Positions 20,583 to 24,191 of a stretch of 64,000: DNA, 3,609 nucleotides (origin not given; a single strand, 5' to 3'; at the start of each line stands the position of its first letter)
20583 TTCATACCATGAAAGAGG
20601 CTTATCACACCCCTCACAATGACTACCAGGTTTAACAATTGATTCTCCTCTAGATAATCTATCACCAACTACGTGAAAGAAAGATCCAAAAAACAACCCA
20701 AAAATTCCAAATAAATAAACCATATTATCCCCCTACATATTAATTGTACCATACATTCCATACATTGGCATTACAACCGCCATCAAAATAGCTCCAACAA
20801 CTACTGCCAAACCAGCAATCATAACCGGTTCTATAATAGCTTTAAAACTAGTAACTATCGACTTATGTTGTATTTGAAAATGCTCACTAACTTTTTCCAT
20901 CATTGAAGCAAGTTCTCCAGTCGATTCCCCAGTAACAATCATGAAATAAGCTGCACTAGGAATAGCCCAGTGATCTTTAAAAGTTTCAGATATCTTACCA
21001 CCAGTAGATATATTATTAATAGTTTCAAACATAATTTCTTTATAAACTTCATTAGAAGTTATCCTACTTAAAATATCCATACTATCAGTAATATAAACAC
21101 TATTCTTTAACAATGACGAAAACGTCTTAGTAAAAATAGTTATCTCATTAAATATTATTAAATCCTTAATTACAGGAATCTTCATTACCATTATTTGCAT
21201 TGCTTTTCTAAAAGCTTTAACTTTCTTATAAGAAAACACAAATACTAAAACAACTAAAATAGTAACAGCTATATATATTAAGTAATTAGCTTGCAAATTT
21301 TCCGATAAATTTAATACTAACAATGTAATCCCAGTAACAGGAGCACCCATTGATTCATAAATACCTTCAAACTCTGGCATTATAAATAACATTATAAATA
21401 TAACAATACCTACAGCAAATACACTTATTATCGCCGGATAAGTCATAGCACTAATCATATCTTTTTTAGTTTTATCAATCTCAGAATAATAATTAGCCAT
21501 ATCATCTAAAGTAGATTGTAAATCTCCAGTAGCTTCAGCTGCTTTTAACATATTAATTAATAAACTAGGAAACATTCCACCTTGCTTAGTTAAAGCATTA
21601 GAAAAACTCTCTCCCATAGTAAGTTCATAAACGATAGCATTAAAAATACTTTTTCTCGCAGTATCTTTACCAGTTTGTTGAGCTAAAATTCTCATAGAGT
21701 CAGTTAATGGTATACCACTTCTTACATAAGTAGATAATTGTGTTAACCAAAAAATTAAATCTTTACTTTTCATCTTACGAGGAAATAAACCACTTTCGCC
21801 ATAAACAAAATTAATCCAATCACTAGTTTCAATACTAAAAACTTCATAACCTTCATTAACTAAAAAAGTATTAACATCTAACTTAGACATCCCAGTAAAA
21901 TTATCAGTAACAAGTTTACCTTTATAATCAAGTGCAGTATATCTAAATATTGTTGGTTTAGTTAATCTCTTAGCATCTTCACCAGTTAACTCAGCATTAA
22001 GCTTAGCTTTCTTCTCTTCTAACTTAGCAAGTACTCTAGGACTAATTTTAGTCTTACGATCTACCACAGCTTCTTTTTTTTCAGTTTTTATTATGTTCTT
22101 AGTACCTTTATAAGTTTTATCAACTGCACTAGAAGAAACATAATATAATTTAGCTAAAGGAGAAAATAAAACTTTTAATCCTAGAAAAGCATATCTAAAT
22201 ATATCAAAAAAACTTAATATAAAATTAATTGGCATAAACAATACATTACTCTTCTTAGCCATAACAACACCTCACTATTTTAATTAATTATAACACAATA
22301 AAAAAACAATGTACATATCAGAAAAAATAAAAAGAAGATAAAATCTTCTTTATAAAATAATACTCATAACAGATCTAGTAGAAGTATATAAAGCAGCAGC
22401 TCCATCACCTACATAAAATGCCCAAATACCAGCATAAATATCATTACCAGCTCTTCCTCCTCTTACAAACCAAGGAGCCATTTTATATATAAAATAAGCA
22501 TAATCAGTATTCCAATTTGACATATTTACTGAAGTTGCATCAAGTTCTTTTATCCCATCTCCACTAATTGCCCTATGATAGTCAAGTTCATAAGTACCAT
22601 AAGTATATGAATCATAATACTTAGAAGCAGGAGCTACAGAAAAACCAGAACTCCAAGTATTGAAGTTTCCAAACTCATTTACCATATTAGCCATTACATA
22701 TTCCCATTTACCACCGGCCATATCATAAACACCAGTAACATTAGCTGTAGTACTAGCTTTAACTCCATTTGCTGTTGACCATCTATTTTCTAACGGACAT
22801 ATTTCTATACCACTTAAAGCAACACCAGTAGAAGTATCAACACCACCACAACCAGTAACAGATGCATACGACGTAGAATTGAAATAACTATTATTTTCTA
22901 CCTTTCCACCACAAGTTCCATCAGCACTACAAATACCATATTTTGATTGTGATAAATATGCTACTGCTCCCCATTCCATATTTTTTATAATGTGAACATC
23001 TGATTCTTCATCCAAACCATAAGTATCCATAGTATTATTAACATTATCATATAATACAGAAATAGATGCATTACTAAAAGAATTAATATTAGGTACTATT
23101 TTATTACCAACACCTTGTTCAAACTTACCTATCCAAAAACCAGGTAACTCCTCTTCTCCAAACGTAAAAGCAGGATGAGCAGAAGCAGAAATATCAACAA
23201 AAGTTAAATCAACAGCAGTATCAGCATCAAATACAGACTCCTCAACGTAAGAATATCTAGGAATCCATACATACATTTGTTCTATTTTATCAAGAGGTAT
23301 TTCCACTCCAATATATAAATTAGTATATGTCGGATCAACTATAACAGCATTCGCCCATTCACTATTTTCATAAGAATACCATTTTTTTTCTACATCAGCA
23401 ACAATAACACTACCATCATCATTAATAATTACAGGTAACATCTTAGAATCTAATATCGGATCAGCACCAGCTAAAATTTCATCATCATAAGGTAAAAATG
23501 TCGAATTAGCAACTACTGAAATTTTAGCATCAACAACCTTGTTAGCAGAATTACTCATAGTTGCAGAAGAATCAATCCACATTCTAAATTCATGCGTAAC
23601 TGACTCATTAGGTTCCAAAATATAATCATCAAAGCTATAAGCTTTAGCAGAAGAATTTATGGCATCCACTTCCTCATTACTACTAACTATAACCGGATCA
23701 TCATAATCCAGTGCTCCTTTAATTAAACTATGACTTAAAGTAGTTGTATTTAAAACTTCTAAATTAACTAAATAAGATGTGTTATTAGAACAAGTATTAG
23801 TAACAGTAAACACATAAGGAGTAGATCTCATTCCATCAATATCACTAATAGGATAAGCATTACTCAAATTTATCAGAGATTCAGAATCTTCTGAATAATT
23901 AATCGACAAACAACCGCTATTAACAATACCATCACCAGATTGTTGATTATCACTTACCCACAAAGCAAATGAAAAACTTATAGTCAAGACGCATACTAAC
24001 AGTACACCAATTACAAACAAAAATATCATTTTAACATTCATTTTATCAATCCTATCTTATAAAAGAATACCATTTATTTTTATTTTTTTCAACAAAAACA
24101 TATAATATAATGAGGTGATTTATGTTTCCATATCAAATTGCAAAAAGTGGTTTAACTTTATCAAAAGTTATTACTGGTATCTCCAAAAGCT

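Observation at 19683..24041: Paralog 3, pilC and pilD form a tight co-directional array inserted into the conserved trmK / yrzL-ruvX-yrzB-mltG backbone, but no pilus ATPase is present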

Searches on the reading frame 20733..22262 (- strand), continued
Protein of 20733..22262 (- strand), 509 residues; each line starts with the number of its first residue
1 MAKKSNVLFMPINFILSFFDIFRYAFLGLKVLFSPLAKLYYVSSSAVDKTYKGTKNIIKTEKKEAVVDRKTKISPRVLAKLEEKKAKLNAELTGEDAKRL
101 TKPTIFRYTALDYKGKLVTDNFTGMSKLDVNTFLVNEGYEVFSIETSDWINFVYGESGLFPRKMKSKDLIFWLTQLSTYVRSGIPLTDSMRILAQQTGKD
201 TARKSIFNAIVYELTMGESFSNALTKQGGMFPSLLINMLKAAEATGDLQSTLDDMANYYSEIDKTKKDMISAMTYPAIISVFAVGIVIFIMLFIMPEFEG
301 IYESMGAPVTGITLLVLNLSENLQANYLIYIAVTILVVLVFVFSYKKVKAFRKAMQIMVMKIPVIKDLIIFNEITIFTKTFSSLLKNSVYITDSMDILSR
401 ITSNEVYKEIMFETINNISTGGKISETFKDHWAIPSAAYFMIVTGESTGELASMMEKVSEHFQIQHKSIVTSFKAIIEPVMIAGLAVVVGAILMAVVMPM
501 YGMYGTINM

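Call 74: find_encoding_contigs(protein=P0138, flank=10000, max_places=1)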
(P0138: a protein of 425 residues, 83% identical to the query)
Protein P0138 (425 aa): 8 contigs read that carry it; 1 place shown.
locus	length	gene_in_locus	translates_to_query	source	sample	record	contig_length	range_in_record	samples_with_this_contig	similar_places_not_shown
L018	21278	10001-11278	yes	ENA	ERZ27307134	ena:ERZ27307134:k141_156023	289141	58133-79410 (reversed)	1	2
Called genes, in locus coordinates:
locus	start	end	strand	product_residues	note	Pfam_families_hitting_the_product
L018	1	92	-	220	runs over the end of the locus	PF13560:HTH_31, PF01381:HTH_3, PF12844:HTH_19, PF13443:HTH_26 (weak)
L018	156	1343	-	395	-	PF07690:MFS_1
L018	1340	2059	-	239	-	PF05116:S6PP, PF08282:Hydrolase_3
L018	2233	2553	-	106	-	-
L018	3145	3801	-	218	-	-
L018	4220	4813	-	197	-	-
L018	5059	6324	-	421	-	PF01554:MatE (weak), PF13440:Polysacc_synt_3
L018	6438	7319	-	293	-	PF18595:Nuf2_DHR10-like (faint), PF24555:CC4_CEP85 (faint)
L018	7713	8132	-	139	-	-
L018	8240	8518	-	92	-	PF01713:Smr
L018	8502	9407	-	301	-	PF00294:PfkB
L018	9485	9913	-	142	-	-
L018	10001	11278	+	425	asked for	PF00437:T2SSE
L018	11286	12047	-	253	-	PF06750:A24_N_bact, PF01478:Peptidase_A24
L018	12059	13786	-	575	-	PF28597:T2SSF_N (weak), PF00482:T2SSF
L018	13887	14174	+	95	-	-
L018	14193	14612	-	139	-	-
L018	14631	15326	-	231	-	PF00482:T2SSF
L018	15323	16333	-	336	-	PF00482:T2SSF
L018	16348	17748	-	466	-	PF00437:T2SSE, PF27713:UCP018868 (weak)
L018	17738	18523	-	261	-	PF01656:CbiA, PF10609:ParA, PF13614:AAA_31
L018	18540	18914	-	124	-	-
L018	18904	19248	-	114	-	PF07811:TadE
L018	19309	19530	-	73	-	PF04964:Flp_Fap (weak)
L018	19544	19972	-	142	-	-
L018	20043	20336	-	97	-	PF00085:Thioredoxin, PF13098:Thioredoxin_2, PF13905:Thioredoxin_8 (faint)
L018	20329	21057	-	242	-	PF02674:Colicin_V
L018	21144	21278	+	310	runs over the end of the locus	PF11858:DUF3378, PF01351:RNase_HII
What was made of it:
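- In L018 it is convergent, 8 nt from pilD (call 74).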

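Call 77: find_encoding_contigs(protein=P0006, flank=10000, max_places=1)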
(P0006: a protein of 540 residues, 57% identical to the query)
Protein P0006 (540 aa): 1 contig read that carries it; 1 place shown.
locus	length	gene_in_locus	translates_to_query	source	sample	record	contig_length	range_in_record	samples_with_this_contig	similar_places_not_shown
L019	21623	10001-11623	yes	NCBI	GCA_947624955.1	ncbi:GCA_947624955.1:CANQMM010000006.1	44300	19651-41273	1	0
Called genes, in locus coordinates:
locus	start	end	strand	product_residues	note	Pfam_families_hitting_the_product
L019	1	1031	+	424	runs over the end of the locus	PF00919:UPF0004, PF04055:Radical_SAM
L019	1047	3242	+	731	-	PF23139:OB_YrrC, PF14490:HHH_RecD2, PF01443:Viral_helicase1 (weak), PF13086:AAA_11 (weak), PF13245:AAA_19, PF13604:AAA_30, PF18335:SH3_13, PF13538:UvrD_C_2, +3 more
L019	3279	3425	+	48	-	-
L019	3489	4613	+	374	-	PF01594:AI-2E_transport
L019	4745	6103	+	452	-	PF17802:SpaA (faint)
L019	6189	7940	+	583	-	PF01807:Zn_ribbon_DnaG, PF08275:DNAG_N, PF01751:Toprim, PF13155:Toprim_2, PF13662:Toprim_4, PF10410:DnaB_bind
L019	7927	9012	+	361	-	PF03979:Sigma70_r1_1, PF00140:Sigma70_r1_2, PF04542:Sigma70_r2, PF04539:Sigma70_r3, PF04545:Sigma70_r4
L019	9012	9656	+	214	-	PF05175:MTS, PF06325:PrmA, PF12847:Methyltransf_18, PF13847:Methyltransf_31 (weak), PF04816:TrmK, PF13649:Methyltransf_25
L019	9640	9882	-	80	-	-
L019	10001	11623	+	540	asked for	PF00482:T2SSF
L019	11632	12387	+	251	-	PF06750:A24_N_bact, PF01478:Peptidase_A24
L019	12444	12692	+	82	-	PF06135:IreB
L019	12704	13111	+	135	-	PF03652:RuvX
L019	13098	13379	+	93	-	PF06949:DUF1292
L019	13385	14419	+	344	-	PF02618:YceG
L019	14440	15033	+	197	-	PF01596:Methyltransf_3, PF02390:Methyltransf_4 (faint), PF01135:PCMT, PF02527:GidB (weak), PF13578:Methyltransf_24, PF13649:Methyltransf_25 (weak)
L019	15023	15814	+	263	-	PF01136:Peptidase_U32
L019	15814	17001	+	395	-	PF01136:Peptidase_U32, PF16325:Peptidase_U32_C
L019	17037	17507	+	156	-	PF03449:GreA_GreB_N, PF01272:GreA_GreB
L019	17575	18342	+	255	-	-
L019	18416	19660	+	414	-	PF05697:Trigger_N, PF00254:FKBP_C, PF05698:Trigger_C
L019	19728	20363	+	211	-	PF01863:YgjP-like, PF10263:SprT-like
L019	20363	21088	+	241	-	PF22435:MRM3-like_sub_bind, PF00588:SpoU_methylase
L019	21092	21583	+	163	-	PF01782:RimM, PF05239:PRC, PF24986:PRC_RimM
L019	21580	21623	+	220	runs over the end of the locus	PF01746:tRNA_m1G_MT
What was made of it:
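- L019 is collinear over about 20 kb and lacks paralog 3 (call 77). Paralog 3 is missing in collinear L019 (call 77).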

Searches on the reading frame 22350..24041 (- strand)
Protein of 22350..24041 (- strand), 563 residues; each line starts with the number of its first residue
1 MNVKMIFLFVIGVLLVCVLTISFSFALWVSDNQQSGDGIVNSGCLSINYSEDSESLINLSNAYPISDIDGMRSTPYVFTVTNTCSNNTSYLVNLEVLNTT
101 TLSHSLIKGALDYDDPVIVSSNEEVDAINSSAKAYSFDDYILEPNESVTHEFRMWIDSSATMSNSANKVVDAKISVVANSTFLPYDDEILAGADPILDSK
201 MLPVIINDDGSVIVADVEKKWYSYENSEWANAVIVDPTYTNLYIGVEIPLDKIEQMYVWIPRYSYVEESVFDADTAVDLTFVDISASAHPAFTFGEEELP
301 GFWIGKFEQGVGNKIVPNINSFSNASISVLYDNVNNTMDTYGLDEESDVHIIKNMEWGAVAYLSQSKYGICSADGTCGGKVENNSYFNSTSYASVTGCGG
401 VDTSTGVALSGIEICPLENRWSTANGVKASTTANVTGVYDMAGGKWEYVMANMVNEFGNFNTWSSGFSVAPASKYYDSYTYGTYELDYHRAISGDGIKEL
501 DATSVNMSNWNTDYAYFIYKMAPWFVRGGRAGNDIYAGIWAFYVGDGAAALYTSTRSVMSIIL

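Call 4: search_protein_families(library=pfam, proteins=[window:22350-24041:-], max_evalue=0.01)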
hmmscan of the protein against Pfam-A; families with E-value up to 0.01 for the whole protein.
window:22350-24041:- (563 aa): 0 families

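Call 44: search_protein_families(library=ncbifam, proteins=[window:22350-24041:-], max_evalue=0.01)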
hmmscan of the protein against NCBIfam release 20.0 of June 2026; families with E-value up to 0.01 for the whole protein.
window:22350-24041:- (563 aa): 0 families
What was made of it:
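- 22350..24041 (-): Paralog 3: surface protein with an N-terminal hydrophobic helix ending in FALW, a TasA/camelysin-like beta-sandwich (about residues 42-180) and a C-type-lectin/FGE-sulfatase-fold domain (about 190-563). It is not a prepilin and is a lineage-specific insertion. No Pfam or NCBIfam hit (calls 4, 44).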

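Call 46: find_homologous_proteins(query=window:22350-24041:-, max_evalue=0.00001)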
Query window:22350-24041:- (563 aa): 4002 proteins with E <= 0.00001 among 8000 candidates; the best 120 are listed.
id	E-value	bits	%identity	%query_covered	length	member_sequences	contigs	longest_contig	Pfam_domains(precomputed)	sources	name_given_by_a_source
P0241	0.0e+0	1265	100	100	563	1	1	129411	-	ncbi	-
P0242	4.1e-199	681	55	100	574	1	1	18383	-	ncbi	-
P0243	4.2e-182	625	52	99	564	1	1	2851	-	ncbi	-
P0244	7.8e-176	604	50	97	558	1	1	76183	-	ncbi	-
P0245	9.1e-169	581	50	98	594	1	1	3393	-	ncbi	-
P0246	1.3e-163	564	48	95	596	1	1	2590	-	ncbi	-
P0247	2.3e-162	560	49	100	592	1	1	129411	-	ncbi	-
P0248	8.7e-161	555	48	99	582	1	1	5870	-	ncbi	-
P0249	8.3e-145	502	60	67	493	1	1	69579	-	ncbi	-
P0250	2.3e-135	471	45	99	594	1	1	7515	-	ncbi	-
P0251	1.3e-130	455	54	67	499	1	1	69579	-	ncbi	-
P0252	5.5e-129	450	49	83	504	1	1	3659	-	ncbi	-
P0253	3.7e-126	440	53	70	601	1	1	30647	-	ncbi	-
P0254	1.1e-124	435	43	96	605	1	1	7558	-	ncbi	-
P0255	1.7e-121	425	41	99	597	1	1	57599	-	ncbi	-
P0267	1.3e-91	326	36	66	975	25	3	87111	PF03781.23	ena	-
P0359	3.9e-66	242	34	99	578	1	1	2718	PF12389.14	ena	-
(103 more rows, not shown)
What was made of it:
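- On TasA/camelysin (Peptidase_M73) superfamily (for the paralog 3 N-domain): A full-length homologue, P0359, carries PF12389 (call 46).
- Closest known: DGR variable proteins. Same: One homologue carries PF03781 (call 46).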

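Call 56: search_solved_structures(query=A2, max_evalue=1)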
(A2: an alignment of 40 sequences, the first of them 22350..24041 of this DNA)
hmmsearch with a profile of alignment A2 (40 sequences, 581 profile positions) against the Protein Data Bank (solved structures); distinct sequences matched with E-value up to 1: 3.
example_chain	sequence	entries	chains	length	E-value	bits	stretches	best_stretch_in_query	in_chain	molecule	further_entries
5vf4_A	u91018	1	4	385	0.0017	20.2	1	303-390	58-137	Uncharacterized protein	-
6nav_A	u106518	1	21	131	0.064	15.1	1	6-112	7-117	M9UD72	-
2l1s_A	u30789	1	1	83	0.92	11.2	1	496-551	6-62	Uncharacterized protein yohN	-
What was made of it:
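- Tried and rejected: A profile search with the paralog family found nothing significant (call 56).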

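Call 62: predict_structure(alignment_id=A2)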
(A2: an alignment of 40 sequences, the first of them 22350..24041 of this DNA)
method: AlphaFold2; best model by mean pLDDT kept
length: 563 residues; sequences in the alignment: 40
mean_pLDDT: 89.5   pTM: 0.75
mean pLDDT of the five models: 89.5, 89.4, 89.0, 87.7, 86.7
residues with pLDDT >= 90: 384; 70-90: 134; 50-70: 28; < 50: 17
segments of 3 or more residues with pLDDT < 50: 29-41, 53-55
pLDDT, mean of each block of 10 residues (from residue 1): 76 88 63 42 63 54 81 84 79 87 91 91 85 88 85 89 82 76 84 95 97 94 97 95 93 98 96 95 96 95 98 95 96 96 96 98 97 93 94 92 94 95 96 97 96 97 95 97 94 91 89 95 96 93 96 97 90
secondary structure, 60 per line:
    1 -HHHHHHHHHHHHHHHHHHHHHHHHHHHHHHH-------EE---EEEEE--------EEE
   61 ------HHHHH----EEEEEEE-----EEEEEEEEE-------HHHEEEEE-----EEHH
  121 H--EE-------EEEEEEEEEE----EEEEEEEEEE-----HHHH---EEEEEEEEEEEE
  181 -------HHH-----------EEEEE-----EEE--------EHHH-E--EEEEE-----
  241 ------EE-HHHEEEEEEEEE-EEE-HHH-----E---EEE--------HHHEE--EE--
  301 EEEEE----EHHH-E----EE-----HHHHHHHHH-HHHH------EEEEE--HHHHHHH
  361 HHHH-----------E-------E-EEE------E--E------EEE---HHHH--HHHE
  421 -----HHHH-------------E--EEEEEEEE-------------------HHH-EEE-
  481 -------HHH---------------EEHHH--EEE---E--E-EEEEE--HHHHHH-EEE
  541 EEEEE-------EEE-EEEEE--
elements in order: H2-32 E45-49 E58-60 H67-71 E76-82 E88-96 E107-111 E133-142 E147-156 H162-165 E169-180 E202-206 E212-214 E231-235 E253-261 E263-265 E279-281 E301-305 H327-335 H337-340 E347-351 H354-364 E386-388 E405-407 H411-414 H426-429 E446-453 E477-479 E513-515 E524-528 H531-536 E538-545 E553-555 E557-561
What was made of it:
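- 22350..24041 (-): AF2 pLDDT 89.5 (call 62).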

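Call 64: fold_search(model_id=the predicted structure, library=pdb)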
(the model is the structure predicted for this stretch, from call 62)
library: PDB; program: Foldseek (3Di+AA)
matches with E <= 10: 1615; with E <= 0.001: 7
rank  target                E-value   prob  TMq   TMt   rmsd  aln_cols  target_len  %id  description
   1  5vf4_A                5.6e-10  1.00  0.31  0.44   8.9       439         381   15  Thermus aquaticus variable protein (TaqVP) from diversity-generating retroelements (DGR) (released 2017-05-24)
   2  5vf4_C                5.9e-10  1.00  0.32  0.45   9.6       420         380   17  Thermus aquaticus variable protein (TaqVP) from diversity-generating retroelements (DGR) (released 2017-05-24)
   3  5vf4_D                5.9e-10  1.00  0.31  0.44  10.3       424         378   16  Thermus aquaticus variable protein (TaqVP) from diversity-generating retroelements (DGR) (released 2017-05-24)
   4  5xya                  3.0e-04  0.51  0.11  0.05  22.5       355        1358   11  Crystal structure of a serine protease from Streptococcus species (released 2018-08-08)
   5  5xxz_B                5.6e-04  0.47  0.11  0.05  22.7       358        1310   11  Crystal structure of a serine protease from Streptococcus species (released 2018-08-08)
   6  7fe5_A                7.9e-04  0.97  0.14  0.34  17.3       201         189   11  AvmM Catalyzes Macrocyclization in Alchivemycin A Biosynthesis (released 2021-09-01)
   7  7edd                  8.3e-04  0.23  0.10  0.05  21.3       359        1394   11  Crystal structure of a serine protease from Streptococcus pyogenes (released 2021-05-12)
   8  5xyr                  1.2e-03  0.41  0.11  0.05  22.5       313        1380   11  Crystal structure of a serine protease from Streptococcus species (released 2018-08-08)
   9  7fe0_A                1.5e-03  0.99  0.16  0.38   8.3       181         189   13  AvmM Catalyzes Macrocyclization in Alchivemycin A Biosynthesis (released 2021-09-01)
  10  6vjb                  1.5e-03  0.33  0.11  0.05  23.0       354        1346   10  Crystal structure of a catalytically inactive CXC Chemokine-degrading protease SpyCEP from Streptococcus pyogenes (released 2020-04-15)
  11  6ueh                  1.7e-03  0.90  0.12  0.14  11.9       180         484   10  Crystal structure of a ruminal GH26 endo-beta-1,4-mannanase (released 2020-03-11)
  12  5xxz_A                1.7e-03  0.30  0.10  0.05  21.7       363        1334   11  Crystal structure of a serine protease from Streptococcus species (released 2018-08-08)
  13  7ueg_A                2.3e-03  0.87  0.13  0.30  12.1       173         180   10  Cryo-EM of bundling pili from Pyrobaculum calidifontis (released 2022-06-29)
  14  5vid_D                2.5e-03  0.23  0.11  0.14  20.9       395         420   11  Receptor binding domain of BoNT/B in complex with mini-protein binder Bot.0671.2 (released 2017-09-20)
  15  9ju0_AAA              2.6e-03  0.33  0.12  0.09  19.4       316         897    8  C-terminally truncated dextran dextrinase bound with acarbose (released 2025-09-03)
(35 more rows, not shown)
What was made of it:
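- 22350..24041 (-): Foldseek top hit is the DGR variable protein TaqVP 5vf4, E 6e-10, and the N-domain weakly matches the archaeal bundling pilin 7ueg (call 64).
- On TasA/camelysin (Peptidase_M73) superfamily (for the paralog 3 N-domain): Foldseek gives 7ueg with probability 0.87 (call 64).
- Closest known: DGR variable proteins. Same: Best structural match is 5vf4 (E 6e-10, call 64).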
